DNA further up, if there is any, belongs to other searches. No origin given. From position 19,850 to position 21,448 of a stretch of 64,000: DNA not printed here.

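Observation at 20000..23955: Translationally coupled P450 plus stand-alone A-T-TE NRPS module: a minimal carrier-tethered amino-acid tailoring cassette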

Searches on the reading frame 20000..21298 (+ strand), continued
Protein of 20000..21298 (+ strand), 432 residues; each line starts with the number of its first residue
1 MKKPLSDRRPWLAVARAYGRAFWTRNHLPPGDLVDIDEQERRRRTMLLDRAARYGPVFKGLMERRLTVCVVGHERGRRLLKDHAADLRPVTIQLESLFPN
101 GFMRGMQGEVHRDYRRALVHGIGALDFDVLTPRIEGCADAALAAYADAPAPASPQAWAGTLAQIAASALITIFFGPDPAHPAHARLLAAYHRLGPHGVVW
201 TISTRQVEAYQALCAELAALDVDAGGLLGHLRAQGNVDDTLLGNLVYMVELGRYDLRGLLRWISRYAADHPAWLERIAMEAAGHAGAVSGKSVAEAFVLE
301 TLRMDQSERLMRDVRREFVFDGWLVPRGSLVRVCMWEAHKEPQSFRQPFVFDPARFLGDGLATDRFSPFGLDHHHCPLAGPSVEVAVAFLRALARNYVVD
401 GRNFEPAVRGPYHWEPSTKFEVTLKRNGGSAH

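Call 68: find_encoding_contigs(protein=P0266, flank=10000, max_places=2)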
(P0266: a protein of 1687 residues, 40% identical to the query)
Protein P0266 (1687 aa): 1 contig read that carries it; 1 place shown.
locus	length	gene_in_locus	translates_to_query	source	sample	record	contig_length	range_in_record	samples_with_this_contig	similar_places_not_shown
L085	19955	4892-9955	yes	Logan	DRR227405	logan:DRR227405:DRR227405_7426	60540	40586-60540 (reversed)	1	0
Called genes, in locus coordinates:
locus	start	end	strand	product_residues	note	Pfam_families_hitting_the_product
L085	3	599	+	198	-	?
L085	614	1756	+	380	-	PF01717:Meth_synt_2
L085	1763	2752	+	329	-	PF07366:SnoaL, PF12680:SnoaL_2 (faint)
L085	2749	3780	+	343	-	PF07366:SnoaL, PF12680:SnoaL_2 (faint), PF07366:SnoaL (weak)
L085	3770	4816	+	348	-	PF07366:SnoaL, PF12680:SnoaL_2 (weak), PF07366:SnoaL, PF12680:SnoaL_2 (weak)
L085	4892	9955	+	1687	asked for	PF00668:Condensation, PF00501:AMP-binding, PF13193:AMP-binding_C (faint), PF00550:PP-binding, PF00975:Thioesterase, PF00067:p450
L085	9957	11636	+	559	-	-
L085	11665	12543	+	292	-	PF07819:PGAP1 (faint), PF00561:Abhydrolase_1, PF12146:Hydrolase_4, PF12697:Abhydrolase_6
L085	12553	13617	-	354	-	PF00497:SBP_bac_3, PF10613:Lig_chan-Glu_bd (faint), PF00520:Ion_trans, PF00060:Lig_chan (weak), PF07885:Ion_trans_2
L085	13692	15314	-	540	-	PF00005:ABC_tran, PF13191:AAA_16 (faint), PF13476:AAA_23 (faint), PF13555:AAA_29 (faint), PF24389:ORC-CDC6-like (faint), PF00004:AAA (faint), PF02463:SMC_N (faint), PF00005:ABC_tran, +3 more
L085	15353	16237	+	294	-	PF00892:EamA, PF03151:TPT (weak), PF00892:EamA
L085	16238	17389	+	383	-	PF07690:MFS_1, PF12832:MFS_1_like (weak), PF07690:MFS_1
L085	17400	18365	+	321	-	PF00296:Bac_luciferase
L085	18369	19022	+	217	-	PF13302:Acetyltransf_3 (weak), PF00583:Acetyltransf_1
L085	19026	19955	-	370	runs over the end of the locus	PF01571:GCV_T, PF08669:GCV_T_C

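Call 76: list_cluster_members(proteins=[P0337, P0356, P0387, P0289, P0307, P0253, P0266, P0001])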
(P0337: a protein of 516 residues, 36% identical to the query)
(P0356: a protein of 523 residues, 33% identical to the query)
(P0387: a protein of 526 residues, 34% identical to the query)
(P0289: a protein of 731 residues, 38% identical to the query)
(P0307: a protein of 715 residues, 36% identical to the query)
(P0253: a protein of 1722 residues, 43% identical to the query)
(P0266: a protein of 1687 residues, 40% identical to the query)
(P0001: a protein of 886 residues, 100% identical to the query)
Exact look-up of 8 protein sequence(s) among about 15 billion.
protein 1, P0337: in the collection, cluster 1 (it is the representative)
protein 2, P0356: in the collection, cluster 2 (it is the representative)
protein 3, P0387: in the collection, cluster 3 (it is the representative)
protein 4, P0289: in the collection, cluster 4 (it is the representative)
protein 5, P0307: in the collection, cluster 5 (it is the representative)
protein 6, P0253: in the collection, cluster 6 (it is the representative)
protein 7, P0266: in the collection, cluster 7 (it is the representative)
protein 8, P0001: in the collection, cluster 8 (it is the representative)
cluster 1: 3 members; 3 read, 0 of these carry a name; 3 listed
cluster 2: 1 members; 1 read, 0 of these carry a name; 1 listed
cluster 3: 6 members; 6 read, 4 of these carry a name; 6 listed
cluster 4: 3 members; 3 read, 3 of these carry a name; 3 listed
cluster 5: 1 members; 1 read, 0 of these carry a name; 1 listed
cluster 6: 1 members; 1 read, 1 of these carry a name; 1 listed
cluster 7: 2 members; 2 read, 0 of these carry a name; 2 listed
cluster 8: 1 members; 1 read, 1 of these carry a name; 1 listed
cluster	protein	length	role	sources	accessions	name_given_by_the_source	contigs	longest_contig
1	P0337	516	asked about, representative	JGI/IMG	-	-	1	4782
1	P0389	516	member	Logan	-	-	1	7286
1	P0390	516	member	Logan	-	-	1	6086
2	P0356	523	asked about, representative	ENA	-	-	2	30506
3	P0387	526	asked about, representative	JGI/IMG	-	cytochrome P450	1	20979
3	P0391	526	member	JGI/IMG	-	cytochrome P450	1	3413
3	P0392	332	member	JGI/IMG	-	hypothetical protein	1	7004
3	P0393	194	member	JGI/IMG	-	cytochrome P450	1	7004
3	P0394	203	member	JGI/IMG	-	-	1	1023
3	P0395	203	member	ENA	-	-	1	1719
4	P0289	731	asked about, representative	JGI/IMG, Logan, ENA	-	cytochrome P450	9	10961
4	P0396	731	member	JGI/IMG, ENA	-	cytochrome P450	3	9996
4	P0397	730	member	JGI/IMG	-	cytochrome P450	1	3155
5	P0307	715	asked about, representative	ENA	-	-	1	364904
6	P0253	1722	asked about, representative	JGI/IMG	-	amino acid adenylation domain-containing protein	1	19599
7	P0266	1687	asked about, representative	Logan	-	-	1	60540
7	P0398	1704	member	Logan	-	-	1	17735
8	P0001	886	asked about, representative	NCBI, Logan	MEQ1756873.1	MAG: amino acid adenylation domain-containing protein [Vicinamibacterales bacterium]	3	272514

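Call 79: search_solved_structures(query=A1, max_evalue=0.001)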
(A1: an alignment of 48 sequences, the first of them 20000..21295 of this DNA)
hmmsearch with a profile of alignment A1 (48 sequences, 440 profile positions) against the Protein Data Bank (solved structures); distinct sequences matched with E-value up to 0.001: 178 (the best 60 are shown).
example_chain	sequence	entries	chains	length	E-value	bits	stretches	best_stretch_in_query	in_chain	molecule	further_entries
2ve3_A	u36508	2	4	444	3.1e-17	65.7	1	53-384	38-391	PUTATIVE CYTOCHROME P450 120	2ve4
6a17_A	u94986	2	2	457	2.4e-14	56.2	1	295-415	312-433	Cytochrome P450 90B1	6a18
9njw_A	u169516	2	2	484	2.9e-13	52.6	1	294-411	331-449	Cytochrome P450, CYP11A1 | Ancestral Cytochrome P450 11A1 (CYP11A1)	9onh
6a15_A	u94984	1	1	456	6.9e-13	51.4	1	295-415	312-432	Cytochrome P450 90B1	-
1z10_A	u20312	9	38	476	9.3e-13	51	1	284-411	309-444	cytochrome P450, family 2, subfamily A, polypeptide 6 | Cytochrome P450 2A6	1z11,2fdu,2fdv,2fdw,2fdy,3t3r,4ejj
2pg5_A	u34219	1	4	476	9.3e-13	51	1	284-411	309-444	Cytochrome P450 2A6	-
2pg7_A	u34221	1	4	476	9.3e-13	51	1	284-411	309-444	Cytochrome P450 2A6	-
2pg6_A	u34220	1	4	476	9.4e-13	50.9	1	284-411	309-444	Cytochrome P450 2A6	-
3ebs_A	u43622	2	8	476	1.2e-12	50.6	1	284-411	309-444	Cytochrome P450 2A6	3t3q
8fie_A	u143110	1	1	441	2.5e-12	49.5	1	112-390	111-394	Cytochrome P450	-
4r20_A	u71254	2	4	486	2.5e-12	49.5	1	270-384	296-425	Cytochrome P450 family 17 polypeptide 2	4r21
5ylw_A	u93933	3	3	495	5.7e-12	48.4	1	297-415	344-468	Ferruginol synthase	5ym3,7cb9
3tk3_A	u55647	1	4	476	6.2e-12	48.2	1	320-407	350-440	Cytochrome P450 2B4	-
8fib_A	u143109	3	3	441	6.7e-12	48.1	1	112-389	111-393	Cytochrome P450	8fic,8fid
8yqo_A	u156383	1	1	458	7.1e-12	48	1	49-386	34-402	Lanosterol 14-alpha demethylase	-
3dbg_A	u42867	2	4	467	9.3e-12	47.7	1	95-417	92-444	Putative cytochrome P450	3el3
1po5_A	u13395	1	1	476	1.2e-11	47.4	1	320-407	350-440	Cytochrome P450 2B4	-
1suo_A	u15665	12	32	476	1.2e-11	47.3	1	320-407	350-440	Cytochrome P450 2B4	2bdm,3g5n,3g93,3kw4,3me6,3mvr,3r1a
2q6n_A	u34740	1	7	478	1.2e-11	47.3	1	320-407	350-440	Cytochrome P450 2B4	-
4h1n_A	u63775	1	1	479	1.2e-11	47.3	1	320-407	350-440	Cytochrome P450 2B4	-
5iut_A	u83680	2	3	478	1.5e-11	46.9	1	320-407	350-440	Cytochrome P450 2B4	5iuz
5veu_A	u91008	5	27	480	3.3e-11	45.8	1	303-400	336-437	Cytochrome P450 3A5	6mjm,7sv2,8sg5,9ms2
7lad_A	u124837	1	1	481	3.3e-11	45.8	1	303-400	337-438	Cytochrome P450 3A5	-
7jj1_A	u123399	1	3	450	3.5e-11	45.8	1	39-435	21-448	Cytochrome P450 51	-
6mi0_A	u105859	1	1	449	4.5e-11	45.4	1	39-434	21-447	Cytochrome P450 51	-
7m8v_A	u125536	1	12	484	4.5e-11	45.4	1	244-410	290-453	Cytochrome P450 11B2, mitochondrial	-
4dvq_A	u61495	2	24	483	4.6e-11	45.4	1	244-410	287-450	Cytochrome P450 11B2, mitochondrial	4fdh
4zgx_A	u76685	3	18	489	4.7e-11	45.3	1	244-410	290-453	Cytochrome P450 11B2, mitochondrial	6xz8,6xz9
6mcw_A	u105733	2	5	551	4.8e-11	45.3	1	39-436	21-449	Cytochrome P450 51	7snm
7e7f_A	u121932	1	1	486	5.5e-11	45.1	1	285-390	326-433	Cytochrome P450 11B1, mitochondrial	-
5em4_A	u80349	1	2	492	6.7e-11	44.8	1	320-407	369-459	Cytochrome P450 2B4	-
6m7x_A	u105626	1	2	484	6.9e-11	44.8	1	285-390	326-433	Cytochrome P450 11B1, mitochondrial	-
7m8i_A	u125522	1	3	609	8.2e-11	44.5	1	244-410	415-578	Adrenodoxin, Cytochrome P450 11B2, mitochondrial fusion enzyme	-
6bww_A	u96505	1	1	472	2e-10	43.3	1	320-406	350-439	Cytochrome P450 2B4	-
4mgj_A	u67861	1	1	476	2e-10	43.3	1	320-406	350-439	Cytochrome P450 2B4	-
2p85_A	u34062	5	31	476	2.2e-10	43.1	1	283-407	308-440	Cytochrome P450 2A13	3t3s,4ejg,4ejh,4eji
5ufg_A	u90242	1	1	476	2.2e-10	43.1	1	322-390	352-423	Cytochrome P450 2B6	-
4zv8_A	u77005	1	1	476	2.4e-10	43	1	322-390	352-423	Cytochrome P450 2B6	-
3ibd_A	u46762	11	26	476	2.5e-10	43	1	322-390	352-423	Cytochrome P450 2B6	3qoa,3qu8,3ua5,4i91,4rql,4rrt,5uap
5e58_A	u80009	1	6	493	9.2e-10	41.1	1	320-409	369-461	Cytochrome P450 family 2 subfamily B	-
9wat_A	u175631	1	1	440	1.7e-09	40.2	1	318-435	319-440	Cytochrome P450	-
7ow9_A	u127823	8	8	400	1.7e-09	40.2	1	295-425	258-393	CYPX | Cytochrome P450 protein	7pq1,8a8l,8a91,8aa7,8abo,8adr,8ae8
5e0e_A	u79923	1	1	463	2.2e-09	39.9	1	320-405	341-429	Cytochrome P450 family 2 subfamily B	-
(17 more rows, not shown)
